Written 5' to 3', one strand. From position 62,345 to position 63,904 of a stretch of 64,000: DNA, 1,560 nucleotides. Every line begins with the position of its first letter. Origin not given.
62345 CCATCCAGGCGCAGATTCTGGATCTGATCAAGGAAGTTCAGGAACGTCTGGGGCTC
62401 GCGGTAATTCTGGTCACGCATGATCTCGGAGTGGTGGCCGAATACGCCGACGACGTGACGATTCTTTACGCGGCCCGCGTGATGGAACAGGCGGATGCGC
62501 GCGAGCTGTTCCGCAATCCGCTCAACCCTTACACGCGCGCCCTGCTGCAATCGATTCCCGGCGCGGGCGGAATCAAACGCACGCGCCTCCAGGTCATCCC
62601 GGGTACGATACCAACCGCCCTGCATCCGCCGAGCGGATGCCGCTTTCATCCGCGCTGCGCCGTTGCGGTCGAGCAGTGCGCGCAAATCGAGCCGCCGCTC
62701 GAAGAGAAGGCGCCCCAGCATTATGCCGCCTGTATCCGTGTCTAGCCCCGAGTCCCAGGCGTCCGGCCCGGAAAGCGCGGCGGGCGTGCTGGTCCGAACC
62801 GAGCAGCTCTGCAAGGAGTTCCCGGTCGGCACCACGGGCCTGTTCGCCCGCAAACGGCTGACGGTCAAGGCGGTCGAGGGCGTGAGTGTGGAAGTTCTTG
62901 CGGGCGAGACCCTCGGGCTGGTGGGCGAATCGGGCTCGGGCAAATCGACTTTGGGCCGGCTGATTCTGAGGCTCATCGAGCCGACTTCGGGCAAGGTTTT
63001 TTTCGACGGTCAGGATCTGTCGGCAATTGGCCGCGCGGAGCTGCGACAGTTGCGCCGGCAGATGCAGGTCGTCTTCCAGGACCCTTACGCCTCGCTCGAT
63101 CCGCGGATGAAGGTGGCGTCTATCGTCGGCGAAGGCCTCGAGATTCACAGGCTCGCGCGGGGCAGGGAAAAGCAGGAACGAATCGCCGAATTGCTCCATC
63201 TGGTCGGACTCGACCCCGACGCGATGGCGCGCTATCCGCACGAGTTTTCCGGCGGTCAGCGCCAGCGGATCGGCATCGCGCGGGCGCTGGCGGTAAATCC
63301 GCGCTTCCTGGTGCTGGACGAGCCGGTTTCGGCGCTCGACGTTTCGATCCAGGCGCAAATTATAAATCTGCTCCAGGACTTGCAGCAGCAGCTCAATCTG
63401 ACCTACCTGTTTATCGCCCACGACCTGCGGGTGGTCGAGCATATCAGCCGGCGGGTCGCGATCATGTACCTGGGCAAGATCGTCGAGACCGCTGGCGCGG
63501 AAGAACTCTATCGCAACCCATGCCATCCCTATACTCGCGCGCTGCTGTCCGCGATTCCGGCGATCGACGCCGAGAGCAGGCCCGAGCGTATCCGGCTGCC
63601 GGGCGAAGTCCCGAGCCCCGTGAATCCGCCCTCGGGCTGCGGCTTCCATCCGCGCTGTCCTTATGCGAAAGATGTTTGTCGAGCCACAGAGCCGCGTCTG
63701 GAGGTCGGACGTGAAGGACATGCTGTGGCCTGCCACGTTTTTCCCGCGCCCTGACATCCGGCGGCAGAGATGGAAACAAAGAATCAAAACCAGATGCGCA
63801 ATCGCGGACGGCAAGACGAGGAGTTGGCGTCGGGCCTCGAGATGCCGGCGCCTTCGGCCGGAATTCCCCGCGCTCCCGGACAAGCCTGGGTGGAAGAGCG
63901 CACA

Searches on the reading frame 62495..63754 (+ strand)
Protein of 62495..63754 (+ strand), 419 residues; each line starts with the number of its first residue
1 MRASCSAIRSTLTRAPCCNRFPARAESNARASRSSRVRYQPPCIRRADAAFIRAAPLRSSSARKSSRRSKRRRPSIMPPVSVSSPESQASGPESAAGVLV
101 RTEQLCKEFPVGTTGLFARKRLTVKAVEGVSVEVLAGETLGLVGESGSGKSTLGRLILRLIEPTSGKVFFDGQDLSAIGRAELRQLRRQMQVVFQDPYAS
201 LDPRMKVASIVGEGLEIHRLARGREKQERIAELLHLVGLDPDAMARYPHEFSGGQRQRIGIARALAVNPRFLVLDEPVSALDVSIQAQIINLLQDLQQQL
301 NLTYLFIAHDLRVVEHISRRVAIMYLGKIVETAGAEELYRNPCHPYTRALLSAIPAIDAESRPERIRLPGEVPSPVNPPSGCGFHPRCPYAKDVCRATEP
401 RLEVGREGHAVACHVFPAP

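Call 70: search_protein_families(library=pfam, proteins=[window:62495-63754:+], max_evalue=0.001)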
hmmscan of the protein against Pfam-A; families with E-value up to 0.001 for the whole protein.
window:62495-63754:+ (419 aa): 4 families
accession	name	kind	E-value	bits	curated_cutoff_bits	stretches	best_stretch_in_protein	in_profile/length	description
PF00005.33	ABC_tran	-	1.3e-34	120.1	25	1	128-278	2-136/137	ABC transporter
PF08352.17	oligo_HPY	-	2.7e-21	76.2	27.1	1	330-395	1-65/65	Oligopeptide/dipeptide transporter, C-terminal region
PF13304.12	AAA_21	-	1.5e-07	32.3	27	1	246-303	233-296/304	AAA domain, putative AbiEii toxin, Type IV TA system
PF02463.25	SMC_N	-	4.1e-05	23.6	40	1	140-324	27-212/220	RecF/RecN/SMC N terminal domain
